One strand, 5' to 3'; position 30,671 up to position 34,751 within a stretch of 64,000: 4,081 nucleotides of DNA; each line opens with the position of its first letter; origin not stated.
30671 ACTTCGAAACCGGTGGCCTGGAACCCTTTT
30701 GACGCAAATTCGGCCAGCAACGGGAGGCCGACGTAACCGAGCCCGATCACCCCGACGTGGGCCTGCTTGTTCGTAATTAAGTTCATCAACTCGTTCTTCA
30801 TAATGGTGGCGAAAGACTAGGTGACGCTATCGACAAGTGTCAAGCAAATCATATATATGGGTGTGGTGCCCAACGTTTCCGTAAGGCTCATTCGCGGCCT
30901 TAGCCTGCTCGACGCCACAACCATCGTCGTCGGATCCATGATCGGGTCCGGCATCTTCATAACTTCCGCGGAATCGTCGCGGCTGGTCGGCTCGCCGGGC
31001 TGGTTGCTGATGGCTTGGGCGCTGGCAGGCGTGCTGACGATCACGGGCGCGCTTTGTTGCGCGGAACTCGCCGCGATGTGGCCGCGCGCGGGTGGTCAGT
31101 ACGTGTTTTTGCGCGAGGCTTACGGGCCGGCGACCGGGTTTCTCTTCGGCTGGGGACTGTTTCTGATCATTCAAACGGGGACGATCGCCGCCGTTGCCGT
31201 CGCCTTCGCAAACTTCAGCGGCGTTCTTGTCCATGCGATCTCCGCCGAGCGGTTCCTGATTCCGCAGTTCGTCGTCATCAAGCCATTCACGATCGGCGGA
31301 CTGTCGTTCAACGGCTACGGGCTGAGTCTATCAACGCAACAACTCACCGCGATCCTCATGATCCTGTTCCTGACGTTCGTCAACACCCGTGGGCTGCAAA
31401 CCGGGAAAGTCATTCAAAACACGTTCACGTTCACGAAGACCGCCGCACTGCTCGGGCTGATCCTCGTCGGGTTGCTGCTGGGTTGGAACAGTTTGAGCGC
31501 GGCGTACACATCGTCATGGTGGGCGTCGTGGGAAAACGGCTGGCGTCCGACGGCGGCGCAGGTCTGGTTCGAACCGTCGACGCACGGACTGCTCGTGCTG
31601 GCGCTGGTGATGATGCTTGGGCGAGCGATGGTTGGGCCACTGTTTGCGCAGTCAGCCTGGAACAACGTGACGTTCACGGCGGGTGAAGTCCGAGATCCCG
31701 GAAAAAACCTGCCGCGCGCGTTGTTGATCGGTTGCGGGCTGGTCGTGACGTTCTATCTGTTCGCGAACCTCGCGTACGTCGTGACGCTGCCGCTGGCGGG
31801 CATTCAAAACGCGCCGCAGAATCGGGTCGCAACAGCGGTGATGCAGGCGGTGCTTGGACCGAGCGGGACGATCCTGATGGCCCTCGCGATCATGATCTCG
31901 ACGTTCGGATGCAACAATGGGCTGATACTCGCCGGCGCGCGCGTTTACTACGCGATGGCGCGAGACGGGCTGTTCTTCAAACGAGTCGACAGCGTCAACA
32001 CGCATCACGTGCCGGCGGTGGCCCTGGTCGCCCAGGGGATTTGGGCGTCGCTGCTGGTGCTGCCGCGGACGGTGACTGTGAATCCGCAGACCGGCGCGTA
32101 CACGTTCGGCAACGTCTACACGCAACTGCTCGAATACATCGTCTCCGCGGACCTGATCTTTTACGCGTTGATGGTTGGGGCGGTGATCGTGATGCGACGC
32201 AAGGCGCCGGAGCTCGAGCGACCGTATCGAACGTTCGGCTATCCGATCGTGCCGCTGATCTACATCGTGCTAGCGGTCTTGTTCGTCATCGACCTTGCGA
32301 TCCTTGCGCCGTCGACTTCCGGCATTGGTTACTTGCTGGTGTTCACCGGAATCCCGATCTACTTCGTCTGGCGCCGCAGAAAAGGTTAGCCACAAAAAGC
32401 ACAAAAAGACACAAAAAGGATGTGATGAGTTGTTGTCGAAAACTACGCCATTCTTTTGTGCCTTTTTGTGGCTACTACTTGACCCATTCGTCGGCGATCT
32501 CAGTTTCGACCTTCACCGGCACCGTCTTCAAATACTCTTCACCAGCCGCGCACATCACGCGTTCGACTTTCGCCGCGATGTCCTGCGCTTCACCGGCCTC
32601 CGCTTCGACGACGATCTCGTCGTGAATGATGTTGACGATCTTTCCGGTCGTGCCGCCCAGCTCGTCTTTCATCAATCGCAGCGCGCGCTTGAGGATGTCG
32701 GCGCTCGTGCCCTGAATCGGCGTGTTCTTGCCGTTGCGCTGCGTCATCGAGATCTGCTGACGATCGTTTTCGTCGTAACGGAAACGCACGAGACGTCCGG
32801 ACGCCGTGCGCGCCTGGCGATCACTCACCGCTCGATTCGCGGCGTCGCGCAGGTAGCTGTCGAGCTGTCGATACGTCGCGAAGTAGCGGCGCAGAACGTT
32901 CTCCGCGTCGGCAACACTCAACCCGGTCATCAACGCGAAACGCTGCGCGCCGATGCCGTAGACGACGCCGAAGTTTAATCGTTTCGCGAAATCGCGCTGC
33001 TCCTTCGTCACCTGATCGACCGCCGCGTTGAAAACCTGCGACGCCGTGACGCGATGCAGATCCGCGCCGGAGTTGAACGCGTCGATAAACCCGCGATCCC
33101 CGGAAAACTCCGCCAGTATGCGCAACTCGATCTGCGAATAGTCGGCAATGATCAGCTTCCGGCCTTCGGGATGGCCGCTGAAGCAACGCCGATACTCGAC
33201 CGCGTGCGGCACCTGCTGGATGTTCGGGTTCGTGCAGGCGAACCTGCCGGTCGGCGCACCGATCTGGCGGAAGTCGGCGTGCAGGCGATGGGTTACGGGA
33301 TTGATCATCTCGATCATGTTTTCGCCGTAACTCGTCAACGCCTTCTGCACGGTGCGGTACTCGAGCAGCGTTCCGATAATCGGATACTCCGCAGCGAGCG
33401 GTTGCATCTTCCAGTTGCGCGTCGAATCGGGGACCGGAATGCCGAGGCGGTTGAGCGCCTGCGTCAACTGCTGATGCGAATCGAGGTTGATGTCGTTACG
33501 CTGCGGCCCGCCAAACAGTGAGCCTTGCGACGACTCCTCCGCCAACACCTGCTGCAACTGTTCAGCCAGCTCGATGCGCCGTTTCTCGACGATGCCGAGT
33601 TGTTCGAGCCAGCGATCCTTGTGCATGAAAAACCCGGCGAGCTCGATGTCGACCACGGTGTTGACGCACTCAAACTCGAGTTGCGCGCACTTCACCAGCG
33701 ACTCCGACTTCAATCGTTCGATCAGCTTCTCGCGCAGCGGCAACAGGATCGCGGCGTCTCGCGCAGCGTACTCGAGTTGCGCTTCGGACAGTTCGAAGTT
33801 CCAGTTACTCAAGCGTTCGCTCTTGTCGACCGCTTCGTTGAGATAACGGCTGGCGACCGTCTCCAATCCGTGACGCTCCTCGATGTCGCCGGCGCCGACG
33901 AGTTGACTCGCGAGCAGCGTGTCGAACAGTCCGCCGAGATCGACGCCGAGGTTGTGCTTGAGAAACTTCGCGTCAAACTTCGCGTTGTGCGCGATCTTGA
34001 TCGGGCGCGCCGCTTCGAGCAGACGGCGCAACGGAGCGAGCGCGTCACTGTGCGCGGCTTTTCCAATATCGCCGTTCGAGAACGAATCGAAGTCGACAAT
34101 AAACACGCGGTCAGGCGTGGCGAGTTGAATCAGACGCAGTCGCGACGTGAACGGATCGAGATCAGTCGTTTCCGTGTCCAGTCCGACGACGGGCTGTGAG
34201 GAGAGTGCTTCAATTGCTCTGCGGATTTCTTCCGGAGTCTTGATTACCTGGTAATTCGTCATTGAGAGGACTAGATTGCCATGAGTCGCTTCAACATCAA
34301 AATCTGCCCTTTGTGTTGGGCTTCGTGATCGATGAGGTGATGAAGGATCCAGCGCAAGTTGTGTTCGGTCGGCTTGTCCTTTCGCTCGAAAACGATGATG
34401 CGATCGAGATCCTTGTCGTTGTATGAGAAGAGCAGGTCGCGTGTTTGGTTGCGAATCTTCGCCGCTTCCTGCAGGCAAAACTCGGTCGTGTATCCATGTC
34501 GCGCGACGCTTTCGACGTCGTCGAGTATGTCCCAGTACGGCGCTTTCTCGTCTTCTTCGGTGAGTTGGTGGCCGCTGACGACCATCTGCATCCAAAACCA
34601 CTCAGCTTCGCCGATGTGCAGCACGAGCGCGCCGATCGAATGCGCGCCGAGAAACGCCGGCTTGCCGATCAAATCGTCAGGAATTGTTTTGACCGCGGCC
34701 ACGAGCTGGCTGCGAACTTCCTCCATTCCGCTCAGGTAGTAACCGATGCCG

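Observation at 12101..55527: A REP-like family with consensus TAR-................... whose first three bases serve as the stop codon (or overlap the start codon) of the neighbouring gene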

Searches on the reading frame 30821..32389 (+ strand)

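Call 36: search_protein_families(library=pfam, proteins=[window:30821-32389:+], max_evalue=0.00001)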
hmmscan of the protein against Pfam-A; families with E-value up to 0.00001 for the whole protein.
window:30821-32389:+ (522 aa): 2 families
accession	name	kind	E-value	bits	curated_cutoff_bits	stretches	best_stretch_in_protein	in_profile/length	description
PF13520.12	AA_permease_2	-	7.8e-52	177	27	1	27-509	1-420/427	Amino acid permease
PF00324.27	AA_permease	-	1.1e-31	110.5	24.6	1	32-490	2-413/470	Amino acid permease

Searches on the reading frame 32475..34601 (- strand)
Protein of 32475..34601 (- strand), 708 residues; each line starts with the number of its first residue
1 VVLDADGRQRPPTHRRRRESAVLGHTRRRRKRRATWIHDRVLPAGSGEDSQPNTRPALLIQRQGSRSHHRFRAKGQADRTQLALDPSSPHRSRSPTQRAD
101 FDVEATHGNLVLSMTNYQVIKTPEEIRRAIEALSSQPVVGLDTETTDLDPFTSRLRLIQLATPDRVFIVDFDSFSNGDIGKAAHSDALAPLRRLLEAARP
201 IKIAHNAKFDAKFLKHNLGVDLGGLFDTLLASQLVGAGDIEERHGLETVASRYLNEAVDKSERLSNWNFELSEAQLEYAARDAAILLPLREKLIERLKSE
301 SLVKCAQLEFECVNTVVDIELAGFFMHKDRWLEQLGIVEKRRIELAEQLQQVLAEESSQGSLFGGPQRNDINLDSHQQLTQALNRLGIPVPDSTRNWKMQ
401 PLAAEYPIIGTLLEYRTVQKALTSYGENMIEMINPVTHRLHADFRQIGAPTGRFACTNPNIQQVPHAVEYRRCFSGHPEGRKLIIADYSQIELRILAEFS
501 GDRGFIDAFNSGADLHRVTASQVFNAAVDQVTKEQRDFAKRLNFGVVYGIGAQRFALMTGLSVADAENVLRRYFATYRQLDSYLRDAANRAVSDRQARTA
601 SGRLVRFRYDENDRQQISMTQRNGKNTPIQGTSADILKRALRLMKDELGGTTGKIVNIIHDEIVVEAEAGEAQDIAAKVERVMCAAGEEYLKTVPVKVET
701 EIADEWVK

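Call 36: search_protein_families(library=pfam, proteins=[window:32475-34601:-], max_evalue=0.00001)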
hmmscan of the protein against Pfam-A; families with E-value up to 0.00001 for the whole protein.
window:32475-34601:- (708 aa): 2 families
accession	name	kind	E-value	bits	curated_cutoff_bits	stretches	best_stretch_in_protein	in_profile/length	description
PF00476.26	DNA_pol_A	-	4.4e-89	299.5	34.3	1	369-707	28-380/381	DNA polymerase family A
PF01612.26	DNA_pol_A_exo1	-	5.5e-36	124.4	23.6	1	117-297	1-172/173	3'-5' exonuclease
